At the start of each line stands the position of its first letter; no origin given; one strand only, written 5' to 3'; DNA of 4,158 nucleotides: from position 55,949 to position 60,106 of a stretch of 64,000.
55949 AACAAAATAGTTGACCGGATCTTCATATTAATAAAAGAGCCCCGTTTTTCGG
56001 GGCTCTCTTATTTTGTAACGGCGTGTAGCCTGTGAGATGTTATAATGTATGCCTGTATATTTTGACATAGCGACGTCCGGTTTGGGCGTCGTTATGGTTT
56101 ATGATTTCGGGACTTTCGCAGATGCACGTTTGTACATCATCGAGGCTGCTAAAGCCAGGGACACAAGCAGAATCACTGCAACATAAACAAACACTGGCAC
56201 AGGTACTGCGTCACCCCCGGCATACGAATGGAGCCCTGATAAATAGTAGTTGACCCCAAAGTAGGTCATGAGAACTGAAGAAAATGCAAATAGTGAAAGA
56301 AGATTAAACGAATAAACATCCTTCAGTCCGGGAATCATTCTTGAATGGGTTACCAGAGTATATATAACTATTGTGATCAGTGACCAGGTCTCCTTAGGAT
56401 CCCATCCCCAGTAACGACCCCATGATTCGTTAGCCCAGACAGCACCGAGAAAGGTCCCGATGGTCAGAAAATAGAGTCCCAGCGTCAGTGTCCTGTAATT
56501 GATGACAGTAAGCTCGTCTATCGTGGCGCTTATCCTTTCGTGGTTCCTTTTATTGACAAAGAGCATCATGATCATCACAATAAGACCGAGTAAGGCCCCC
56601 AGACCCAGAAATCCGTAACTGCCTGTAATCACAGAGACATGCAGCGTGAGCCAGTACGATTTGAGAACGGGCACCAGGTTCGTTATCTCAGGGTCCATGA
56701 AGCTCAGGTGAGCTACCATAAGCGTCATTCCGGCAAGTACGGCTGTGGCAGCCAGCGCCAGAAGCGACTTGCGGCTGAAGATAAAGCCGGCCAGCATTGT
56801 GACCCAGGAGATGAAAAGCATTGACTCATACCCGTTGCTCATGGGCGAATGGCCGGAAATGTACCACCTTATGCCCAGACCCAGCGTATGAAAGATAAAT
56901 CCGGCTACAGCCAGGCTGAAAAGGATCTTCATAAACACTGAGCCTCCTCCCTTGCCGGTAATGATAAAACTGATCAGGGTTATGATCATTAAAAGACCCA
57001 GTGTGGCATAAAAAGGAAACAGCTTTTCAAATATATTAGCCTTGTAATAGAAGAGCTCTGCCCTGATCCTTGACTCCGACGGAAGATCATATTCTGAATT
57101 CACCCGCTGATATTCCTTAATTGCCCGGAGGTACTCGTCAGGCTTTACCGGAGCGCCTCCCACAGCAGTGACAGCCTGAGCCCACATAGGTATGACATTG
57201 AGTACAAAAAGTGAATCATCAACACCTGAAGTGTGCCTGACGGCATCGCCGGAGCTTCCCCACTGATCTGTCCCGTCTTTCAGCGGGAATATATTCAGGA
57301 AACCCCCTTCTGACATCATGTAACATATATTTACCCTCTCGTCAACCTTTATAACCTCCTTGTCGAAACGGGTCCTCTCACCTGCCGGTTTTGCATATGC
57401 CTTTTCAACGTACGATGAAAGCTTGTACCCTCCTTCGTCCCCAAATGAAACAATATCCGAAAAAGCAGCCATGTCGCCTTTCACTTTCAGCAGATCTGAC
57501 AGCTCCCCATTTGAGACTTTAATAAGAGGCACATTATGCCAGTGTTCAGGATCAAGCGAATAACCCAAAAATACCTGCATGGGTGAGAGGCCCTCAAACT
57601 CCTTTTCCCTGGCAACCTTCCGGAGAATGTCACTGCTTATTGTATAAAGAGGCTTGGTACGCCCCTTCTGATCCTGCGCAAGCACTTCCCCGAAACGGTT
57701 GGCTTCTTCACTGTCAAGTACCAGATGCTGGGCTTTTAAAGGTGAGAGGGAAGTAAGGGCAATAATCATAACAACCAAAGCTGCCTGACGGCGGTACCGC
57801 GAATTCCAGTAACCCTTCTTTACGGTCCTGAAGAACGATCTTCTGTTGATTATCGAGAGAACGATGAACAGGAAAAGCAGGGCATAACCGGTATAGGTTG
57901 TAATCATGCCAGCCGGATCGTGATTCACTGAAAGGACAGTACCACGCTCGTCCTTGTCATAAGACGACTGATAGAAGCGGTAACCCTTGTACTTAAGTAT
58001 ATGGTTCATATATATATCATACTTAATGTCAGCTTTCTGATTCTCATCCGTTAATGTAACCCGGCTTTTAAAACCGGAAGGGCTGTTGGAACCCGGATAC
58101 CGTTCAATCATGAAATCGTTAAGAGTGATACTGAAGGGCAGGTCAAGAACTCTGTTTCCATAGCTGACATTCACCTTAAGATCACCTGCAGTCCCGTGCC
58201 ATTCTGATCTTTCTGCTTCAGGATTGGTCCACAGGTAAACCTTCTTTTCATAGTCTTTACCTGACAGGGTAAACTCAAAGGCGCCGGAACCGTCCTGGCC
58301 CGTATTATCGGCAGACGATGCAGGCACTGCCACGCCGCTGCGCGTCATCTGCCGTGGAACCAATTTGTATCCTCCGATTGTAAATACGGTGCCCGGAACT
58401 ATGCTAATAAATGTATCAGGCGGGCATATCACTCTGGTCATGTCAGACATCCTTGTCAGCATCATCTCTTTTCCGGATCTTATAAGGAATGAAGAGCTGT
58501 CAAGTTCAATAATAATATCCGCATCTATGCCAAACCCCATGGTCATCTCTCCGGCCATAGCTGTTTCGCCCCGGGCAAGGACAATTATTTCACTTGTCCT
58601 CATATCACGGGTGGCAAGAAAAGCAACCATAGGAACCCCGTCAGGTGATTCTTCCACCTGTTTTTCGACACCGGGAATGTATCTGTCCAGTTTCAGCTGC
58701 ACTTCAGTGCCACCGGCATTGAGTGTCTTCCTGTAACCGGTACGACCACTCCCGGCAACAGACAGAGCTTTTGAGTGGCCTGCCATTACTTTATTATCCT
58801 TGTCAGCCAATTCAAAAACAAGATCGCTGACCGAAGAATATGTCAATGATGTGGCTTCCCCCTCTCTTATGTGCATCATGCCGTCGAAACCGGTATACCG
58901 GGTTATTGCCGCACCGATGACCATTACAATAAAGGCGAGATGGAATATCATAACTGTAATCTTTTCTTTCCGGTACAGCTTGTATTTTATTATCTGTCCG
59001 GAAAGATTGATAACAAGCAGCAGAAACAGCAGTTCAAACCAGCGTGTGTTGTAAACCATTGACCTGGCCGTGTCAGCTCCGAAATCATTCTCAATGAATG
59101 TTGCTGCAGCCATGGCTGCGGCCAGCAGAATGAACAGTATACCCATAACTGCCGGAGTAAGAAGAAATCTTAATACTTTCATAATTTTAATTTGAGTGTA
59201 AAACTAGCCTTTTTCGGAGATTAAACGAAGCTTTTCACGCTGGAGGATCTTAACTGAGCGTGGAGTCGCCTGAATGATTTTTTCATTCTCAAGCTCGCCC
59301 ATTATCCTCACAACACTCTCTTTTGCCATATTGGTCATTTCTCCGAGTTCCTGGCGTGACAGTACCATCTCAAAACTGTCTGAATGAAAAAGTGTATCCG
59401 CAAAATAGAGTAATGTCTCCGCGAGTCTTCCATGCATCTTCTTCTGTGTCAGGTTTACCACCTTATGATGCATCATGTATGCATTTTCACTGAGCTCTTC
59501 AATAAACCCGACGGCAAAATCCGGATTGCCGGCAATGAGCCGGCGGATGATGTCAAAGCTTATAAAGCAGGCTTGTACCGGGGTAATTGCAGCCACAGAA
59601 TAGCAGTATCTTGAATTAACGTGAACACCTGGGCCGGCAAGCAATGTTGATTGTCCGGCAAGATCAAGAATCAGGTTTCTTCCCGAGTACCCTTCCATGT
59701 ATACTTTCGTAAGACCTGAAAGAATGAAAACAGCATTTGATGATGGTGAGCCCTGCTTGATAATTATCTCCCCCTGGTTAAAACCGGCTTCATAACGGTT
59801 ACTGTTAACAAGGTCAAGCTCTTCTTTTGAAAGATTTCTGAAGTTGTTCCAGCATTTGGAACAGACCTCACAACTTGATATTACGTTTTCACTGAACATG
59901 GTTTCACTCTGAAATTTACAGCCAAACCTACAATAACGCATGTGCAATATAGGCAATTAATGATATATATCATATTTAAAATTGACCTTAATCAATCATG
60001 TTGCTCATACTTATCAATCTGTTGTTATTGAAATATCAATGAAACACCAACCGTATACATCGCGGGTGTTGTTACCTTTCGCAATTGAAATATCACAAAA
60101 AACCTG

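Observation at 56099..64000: Multihaem cytochrome island: candidate uncharacterised quinol-to-periplasm or cell-surface electron-transfer system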

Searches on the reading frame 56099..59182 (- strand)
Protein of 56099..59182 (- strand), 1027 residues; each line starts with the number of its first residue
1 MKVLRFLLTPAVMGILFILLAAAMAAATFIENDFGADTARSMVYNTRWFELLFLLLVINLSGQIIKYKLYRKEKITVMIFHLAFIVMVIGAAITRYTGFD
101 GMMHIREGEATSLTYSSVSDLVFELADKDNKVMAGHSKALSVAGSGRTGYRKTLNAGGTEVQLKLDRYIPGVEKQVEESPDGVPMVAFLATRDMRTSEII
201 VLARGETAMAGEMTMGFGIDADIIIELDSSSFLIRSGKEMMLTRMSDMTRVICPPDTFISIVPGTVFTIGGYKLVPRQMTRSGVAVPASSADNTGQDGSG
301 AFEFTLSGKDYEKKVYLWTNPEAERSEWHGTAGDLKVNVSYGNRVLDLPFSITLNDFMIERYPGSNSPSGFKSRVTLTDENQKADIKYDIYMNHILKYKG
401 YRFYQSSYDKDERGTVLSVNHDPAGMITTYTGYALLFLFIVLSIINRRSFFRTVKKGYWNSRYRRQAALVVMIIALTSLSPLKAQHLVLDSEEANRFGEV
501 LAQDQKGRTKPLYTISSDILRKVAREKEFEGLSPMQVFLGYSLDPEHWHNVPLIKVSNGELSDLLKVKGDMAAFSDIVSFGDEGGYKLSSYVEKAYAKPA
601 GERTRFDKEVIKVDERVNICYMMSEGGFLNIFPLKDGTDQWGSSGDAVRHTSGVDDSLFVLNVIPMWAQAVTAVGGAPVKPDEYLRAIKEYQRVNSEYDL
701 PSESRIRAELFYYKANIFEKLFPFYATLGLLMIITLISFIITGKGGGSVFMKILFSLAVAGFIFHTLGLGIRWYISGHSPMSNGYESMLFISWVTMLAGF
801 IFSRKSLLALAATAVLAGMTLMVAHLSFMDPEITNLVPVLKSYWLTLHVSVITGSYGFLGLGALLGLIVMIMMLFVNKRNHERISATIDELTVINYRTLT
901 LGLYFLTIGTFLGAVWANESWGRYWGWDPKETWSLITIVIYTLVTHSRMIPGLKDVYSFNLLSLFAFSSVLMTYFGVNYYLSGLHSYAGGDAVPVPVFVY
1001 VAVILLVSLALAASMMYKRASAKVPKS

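Call 5: search_protein_families(library=pfam, proteins=[window:56099-59182:-], max_evalue=0.1)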
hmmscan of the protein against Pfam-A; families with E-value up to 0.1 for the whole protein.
window:56099-59182:- (1027 aa): 2 families
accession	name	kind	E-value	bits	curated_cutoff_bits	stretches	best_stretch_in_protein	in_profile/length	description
PF01578.25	Cytochrom_C_asm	-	6e-42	144.1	29.9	1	781-985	1-212/212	Cytochrome C assembly protein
PF05140.19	ResB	-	7.4e-19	68.4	24.6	2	338-416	195-273/486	ResB-like family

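Call 6: search_protein_families(library=ncbifam, proteins=[window:56099-59182:-], max_evalue=0.1)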
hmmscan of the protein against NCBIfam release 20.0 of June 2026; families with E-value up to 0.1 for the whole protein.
window:56099-59182:- (1027 aa): 2 families
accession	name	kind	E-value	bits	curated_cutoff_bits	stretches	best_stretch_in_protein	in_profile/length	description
TIGR03144.1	cytochr_II_ccsB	equivalog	2.6e-57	194.4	187.6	1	758-988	2-252/252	c-type cytochrome biogenesis protein CcsB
TIGR01191.1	ccmC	subfamily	0.0001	22.3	186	1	893-985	47-140/184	heme ABC transporter permease CcmC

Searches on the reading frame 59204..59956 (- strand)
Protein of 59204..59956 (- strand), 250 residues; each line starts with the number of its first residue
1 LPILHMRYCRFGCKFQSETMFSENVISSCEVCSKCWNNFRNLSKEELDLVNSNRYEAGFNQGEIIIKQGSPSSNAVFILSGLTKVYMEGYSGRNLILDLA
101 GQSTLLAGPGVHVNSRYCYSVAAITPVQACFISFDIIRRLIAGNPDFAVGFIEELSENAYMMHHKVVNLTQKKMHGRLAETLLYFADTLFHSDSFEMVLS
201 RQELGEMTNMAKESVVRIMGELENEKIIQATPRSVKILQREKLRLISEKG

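Call 5: search_protein_families(library=pfam, proteins=[window:59204-59956:-], max_evalue=0.1)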
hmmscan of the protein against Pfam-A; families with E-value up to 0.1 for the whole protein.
window:59204-59956:- (250 aa): 3 families
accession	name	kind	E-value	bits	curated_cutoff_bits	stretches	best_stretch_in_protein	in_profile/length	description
PF13545.12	HTH_Crp_2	-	1.6e-13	50.8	27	1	176-244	1-68/70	Crp-like helix-turn-helix domain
PF00027.35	cNMP_binding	-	2.1e-10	40.8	27.5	1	59-142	4-87/89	Cyclic nucleotide-binding domain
PF00325.26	Crp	-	0.0076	16.4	21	1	198-228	2-32/32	Bacterial regulatory proteins, crp family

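Call 6: search_protein_families(library=ncbifam, proteins=[window:59204-59956:-], max_evalue=0.1)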
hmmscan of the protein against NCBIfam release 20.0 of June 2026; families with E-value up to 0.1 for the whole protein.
window:59204-59956:- (250 aa): 11 families
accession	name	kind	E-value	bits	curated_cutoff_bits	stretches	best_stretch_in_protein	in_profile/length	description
NF008732.0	PRK11753.1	equivalog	6.3e-18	65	266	1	59-237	28-210/214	cAMP-activated global transcriptional regulator CRP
NF045989.1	TransRegFnrLRhodb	equivalog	3.4e-08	33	300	1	26-243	15-231/245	transcriptional regulator FnrL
NF008365.0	PRK11161.1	subfamily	8.4e-08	31.8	228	1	29-247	23-243/250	fumarate/nitrate reduction transcriptional regulator Fnr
NF006901.0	PRK09392.1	equivalog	1.1e-07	31.4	211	1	39-244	15-218/236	transcriptional activator FtrB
TIGR03697.1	NtcA_cyano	equivalog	3.1e-06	27.1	244.95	1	65-238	4-183/193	global nitrogen regulator NtcA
NF050806.1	TransRegFixKCaul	equivalog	1.3e-05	24.5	300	1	58-244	27-211/215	transcriptional regulator FixK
NF010499.0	PRK13918.1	equivalog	1.7e-05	24.4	274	1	58-245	16-199/205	CRP/FNR family transcriptional regulator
NF052518.1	TransRegLdrP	equivalog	6e-05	23.2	300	1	169-243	107-184/195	transcriptional regulator LdrP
NF053664.1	TransRegPtrACyano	equivalog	0.0065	15.8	300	1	77-233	32-185/196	Crp/Fnr family transcriptional regulator PtrA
NF041163.2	encap_f2b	equivalog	0.012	14.7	400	1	41-147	81-189/450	family 2B encapsulin nanocompartment shell protein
NF007707.0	PRK10402.1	subfamily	0.017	14.7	180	1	58-184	35-161/226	transcriptional regulator YeiL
